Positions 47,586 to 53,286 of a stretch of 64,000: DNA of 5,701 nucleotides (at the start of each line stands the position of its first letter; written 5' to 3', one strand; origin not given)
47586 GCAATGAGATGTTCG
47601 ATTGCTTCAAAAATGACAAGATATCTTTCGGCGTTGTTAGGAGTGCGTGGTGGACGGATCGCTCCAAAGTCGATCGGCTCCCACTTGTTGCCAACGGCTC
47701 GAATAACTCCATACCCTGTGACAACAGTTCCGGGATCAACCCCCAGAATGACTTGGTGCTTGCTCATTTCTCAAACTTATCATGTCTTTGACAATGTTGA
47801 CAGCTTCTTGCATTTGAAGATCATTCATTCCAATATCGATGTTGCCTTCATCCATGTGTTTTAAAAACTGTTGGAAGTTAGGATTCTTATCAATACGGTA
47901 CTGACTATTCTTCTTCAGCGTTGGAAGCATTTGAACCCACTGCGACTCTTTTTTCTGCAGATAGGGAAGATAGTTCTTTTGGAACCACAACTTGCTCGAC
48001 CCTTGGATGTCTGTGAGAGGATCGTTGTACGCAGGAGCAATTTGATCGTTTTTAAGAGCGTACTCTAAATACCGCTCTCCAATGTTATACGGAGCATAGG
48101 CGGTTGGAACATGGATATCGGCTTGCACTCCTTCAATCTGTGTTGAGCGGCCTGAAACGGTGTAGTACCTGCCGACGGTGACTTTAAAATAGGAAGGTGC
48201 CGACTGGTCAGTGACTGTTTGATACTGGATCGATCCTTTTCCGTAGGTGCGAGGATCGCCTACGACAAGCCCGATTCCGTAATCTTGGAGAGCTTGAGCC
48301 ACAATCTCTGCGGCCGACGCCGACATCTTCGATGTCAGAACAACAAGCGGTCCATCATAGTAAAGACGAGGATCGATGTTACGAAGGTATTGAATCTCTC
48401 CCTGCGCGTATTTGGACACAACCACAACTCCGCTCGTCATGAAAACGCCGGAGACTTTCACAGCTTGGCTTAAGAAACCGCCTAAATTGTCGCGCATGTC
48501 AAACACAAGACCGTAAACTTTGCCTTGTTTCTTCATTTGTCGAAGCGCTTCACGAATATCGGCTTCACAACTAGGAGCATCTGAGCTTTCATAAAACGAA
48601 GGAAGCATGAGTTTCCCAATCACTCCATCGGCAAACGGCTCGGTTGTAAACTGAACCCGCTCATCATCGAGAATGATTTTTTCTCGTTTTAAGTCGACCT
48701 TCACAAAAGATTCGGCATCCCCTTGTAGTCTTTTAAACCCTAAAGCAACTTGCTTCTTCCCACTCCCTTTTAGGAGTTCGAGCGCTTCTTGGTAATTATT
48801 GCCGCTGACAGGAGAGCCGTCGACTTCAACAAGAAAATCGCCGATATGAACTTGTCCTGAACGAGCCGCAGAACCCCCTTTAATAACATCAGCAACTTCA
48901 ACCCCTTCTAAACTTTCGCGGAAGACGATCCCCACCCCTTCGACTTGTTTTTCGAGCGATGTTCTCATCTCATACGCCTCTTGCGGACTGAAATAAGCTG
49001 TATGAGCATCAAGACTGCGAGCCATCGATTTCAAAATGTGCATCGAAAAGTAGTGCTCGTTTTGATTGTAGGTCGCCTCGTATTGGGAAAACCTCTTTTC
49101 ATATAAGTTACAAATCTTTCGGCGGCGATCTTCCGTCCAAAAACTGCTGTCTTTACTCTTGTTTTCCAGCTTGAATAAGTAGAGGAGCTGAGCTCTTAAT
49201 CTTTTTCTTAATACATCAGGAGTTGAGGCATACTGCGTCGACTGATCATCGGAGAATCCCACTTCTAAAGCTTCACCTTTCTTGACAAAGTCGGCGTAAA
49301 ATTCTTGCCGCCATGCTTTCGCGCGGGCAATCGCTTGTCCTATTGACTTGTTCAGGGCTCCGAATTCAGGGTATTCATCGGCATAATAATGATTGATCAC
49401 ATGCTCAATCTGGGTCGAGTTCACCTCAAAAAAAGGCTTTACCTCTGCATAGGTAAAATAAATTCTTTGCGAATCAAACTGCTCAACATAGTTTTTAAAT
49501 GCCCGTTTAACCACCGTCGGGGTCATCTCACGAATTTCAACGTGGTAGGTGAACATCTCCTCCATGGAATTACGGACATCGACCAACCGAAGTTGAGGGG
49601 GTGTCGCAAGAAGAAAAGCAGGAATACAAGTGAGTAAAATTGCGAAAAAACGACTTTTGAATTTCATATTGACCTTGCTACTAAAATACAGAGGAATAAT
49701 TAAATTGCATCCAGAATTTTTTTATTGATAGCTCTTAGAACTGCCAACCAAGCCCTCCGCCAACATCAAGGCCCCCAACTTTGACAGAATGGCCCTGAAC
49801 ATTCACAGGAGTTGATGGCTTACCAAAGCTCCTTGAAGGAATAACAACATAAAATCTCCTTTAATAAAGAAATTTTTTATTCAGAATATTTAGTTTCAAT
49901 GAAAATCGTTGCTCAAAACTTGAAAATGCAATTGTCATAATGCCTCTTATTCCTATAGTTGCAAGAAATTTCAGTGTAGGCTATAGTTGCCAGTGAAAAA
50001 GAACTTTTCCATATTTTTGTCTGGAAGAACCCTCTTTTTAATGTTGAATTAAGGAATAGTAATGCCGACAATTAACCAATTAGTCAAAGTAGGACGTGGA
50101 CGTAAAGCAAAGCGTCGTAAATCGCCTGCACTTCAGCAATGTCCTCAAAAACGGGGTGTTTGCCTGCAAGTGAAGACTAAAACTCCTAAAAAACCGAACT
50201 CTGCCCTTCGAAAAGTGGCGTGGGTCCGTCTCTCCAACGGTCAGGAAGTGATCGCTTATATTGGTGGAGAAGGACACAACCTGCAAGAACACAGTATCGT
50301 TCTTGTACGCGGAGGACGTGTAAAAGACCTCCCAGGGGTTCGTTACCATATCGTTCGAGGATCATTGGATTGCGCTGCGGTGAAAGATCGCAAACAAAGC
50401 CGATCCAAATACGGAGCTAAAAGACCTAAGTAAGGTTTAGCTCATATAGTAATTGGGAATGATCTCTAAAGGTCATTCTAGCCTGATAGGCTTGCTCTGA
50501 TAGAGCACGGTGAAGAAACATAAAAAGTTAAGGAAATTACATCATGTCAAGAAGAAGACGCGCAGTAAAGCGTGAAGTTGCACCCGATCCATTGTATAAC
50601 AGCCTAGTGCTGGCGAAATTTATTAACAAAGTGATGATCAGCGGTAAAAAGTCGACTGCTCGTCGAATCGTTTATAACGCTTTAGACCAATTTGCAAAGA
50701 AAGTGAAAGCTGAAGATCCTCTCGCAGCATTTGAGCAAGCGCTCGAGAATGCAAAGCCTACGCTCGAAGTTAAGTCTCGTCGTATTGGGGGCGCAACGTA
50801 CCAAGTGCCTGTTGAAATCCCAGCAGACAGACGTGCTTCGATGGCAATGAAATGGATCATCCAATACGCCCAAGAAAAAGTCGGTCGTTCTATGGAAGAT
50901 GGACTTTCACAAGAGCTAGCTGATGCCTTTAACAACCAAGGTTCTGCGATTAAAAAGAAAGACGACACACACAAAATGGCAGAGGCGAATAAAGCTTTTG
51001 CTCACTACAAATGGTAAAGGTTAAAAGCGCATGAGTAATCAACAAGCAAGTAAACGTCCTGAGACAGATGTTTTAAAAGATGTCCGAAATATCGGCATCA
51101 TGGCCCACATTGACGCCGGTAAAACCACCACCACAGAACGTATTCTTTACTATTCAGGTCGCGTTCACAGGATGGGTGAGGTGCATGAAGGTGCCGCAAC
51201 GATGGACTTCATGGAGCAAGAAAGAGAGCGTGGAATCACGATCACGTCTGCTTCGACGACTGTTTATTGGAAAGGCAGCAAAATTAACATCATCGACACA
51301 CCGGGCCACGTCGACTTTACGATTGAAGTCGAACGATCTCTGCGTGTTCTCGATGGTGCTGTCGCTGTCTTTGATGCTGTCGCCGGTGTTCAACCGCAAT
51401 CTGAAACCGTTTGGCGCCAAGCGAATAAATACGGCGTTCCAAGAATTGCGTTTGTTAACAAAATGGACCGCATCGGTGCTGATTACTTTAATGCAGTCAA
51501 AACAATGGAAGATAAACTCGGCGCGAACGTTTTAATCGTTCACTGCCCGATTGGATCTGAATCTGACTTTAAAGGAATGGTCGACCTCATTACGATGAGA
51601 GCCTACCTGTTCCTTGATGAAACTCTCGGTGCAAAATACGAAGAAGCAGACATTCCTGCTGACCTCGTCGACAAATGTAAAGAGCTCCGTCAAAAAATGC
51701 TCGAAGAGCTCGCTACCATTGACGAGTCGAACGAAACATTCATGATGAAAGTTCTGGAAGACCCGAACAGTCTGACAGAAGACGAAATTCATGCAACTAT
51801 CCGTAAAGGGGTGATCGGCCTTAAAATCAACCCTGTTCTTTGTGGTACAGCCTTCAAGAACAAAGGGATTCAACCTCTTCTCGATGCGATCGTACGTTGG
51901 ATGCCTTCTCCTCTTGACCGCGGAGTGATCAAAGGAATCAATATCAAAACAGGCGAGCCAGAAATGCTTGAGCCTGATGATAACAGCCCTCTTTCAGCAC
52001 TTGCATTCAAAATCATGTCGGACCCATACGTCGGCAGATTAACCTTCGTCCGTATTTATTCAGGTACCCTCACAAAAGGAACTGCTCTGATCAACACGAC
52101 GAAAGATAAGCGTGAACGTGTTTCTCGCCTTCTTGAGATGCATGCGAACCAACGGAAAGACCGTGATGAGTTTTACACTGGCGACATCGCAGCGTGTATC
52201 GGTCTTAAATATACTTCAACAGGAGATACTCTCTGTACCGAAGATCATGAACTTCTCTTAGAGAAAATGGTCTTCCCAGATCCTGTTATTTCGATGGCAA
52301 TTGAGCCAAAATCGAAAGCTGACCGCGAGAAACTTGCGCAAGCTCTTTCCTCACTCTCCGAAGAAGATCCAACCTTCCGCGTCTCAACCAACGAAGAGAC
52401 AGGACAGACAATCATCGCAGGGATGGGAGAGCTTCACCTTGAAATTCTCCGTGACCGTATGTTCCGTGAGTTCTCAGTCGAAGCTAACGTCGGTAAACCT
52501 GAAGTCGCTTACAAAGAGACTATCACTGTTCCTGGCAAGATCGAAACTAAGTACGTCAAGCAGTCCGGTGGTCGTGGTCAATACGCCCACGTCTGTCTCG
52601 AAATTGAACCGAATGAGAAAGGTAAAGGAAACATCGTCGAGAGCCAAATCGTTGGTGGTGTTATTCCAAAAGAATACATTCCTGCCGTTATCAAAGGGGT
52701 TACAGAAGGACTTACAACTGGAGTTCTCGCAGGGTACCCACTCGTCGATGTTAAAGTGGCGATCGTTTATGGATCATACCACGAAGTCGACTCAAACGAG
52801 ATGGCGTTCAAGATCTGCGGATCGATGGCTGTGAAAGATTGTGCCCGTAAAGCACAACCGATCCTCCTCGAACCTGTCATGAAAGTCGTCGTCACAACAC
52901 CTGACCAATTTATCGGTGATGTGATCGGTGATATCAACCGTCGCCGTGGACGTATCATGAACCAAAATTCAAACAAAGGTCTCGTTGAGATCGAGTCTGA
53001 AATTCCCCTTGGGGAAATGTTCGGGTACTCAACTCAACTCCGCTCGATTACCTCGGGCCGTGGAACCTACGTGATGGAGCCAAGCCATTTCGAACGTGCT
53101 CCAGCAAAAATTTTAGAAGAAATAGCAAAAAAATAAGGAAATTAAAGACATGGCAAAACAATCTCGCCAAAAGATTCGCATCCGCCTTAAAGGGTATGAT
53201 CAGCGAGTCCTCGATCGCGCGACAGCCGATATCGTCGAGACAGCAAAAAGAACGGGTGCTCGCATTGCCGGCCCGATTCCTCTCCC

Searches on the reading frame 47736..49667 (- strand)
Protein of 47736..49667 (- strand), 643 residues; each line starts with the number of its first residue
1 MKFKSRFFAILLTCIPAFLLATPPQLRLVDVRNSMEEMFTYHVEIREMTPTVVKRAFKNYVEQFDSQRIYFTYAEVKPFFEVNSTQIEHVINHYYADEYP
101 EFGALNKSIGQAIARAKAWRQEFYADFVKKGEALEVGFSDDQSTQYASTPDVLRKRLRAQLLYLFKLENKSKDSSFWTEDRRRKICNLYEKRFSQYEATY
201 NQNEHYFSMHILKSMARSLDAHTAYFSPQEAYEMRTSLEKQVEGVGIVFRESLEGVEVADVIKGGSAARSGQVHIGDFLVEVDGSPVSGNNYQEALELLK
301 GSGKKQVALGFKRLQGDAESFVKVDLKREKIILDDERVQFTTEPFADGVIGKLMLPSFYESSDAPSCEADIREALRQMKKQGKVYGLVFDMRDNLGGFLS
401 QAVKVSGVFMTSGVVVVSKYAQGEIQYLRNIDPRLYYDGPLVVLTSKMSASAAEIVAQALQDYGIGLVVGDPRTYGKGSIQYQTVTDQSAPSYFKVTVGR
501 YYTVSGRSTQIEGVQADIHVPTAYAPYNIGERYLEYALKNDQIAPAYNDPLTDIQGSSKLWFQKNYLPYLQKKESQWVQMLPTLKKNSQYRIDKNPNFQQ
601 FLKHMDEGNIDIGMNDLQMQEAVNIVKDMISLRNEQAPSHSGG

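Call 43: search_protein_families(library=ncbifam, proteins=[window:47736-49667:-], max_evalue=1e-10)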
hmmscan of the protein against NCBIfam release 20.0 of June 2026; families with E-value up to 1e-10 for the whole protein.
window:47736-49667:- (643 aa): 10 families
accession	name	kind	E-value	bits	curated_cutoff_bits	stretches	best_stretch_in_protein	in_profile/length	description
NF051464.1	tail_spec_CT441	exception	6.8e-227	755.2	700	1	9-633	2-644/645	tail-specific protease Tsp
TIGR00225.1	prc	subfamily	1.7e-67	227.9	218.6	1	196-537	4-331/335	C-terminal processing peptidase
NF008388.1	PRK11186.1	exception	7.5e-66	222.9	825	1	49-556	63-562/663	carboxy terminal-processing peptidase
TIGR03900.1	prc_long_Delta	hypoth_equivalog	8.6e-48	163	660.95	1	210-543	107-423/973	MXAN_5808 family serine peptidase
NF045589.1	Cterm_S41_CtpB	exception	4.7e-41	140.8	633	1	190-521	65-381/416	carboxyl-terminal processing protease CtpB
NF045590.1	Cterm_S41_CtpC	exception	1.2e-40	139.5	665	1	196-520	70-378/418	carboxyl-terminal processing protease CtpC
NF045591.1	Cterm_S41_CtpZ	exception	1.1e-37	129.7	525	1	212-534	79-390/403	carboxyl-terminal processing protease CtpZ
NF052377.1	lmo1851_S41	exception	1.8e-36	125.9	725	1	185-525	50-373/468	lmo1851 family serine protease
NF045588.1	Cterm_S41_CtpA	exception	5e-36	124.4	625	1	210-523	77-379/401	carboxyl-terminal processing protease CtpA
NF058627.1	S41_Gfo1087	equivalog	4.1e-12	45.8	455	0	192-408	69-276/489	GFO_1087 family putative carboxy terminal peptidase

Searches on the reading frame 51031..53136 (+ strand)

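Call 43: search_protein_families(library=ncbifam, proteins=[window:51031-53136:+], max_evalue=1e-10)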
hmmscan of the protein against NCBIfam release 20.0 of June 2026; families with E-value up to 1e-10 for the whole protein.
window:51031-53136:+ (701 aa): 26 families (the best 25 are shown)
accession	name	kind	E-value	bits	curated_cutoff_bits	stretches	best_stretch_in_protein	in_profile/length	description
TIGR00484.1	EF-G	equivalog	0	1043.3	659.4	1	15-701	7-688/691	elongation factor G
NF009381.0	PRK12740.1-5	subfamily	7.1e-238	791.5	583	1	16-700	7-683/692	elongation factor G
NF009891.0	PRK13351.1-1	equivalog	5.1e-159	531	597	1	15-700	6-675/681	elongation factor G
NF009377.1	PRK12740.1-1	equivalog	7.7e-155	517.1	890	1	10-698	5-698/700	elongation factor G-like protein EF-G2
NF058620.1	EFG2_Bacteroid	exception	1.3e-151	506.4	1000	2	16-532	7-512/717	elongation factor G2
NF009379.0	PRK12740.1-3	equivalog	8.6e-146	487.2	513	1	15-699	5-667/674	elongation factor G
NF012153.1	tet_protect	equivalog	8.3e-118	394.3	775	2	222-685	174-612/614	tetracycline resistance ribosomal protection protein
TIGR00490.1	aEF-2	equivalog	6.6e-101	338.5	738.45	3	281-507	244-479/720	elongation factor EF-2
NF000120.3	47473_otr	exception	1.2e-82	278.4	900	2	20-167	4-151/608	tetracycline resistance ribosomal protection protein Otr(A)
NF033148.1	tet_protect_M_W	exception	5.1e-81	272.9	1100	2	18-170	3-155/639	TetM/TetW/TetO/TetS family tetracycline resistance ribosomal protection protein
NF001964.0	PRK00741.1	equivalog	4e-74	249.9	473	1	15-495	9-470/529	peptide chain release factor 3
TIGR01394.1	TypA_BipA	equivalog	1.6e-73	247.9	757.3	2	18-158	1-139/594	translational GTPase TypA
NF012155.1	tet_protect_M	exception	2.7e-69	234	1420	2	18-169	3-154/639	tetracycline resistance ribosomal protection protein Tet(M)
NF012154.0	tet_protect_Q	exception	4.3e-67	226.8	1425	2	18-171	3-156/638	tetracycline resistance ribosomal protection protein Tet(Q)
NF009892.0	PRK13351.1-3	equivalog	3.8e-61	207.3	640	2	17-170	2-160/623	elongation factor G-like protein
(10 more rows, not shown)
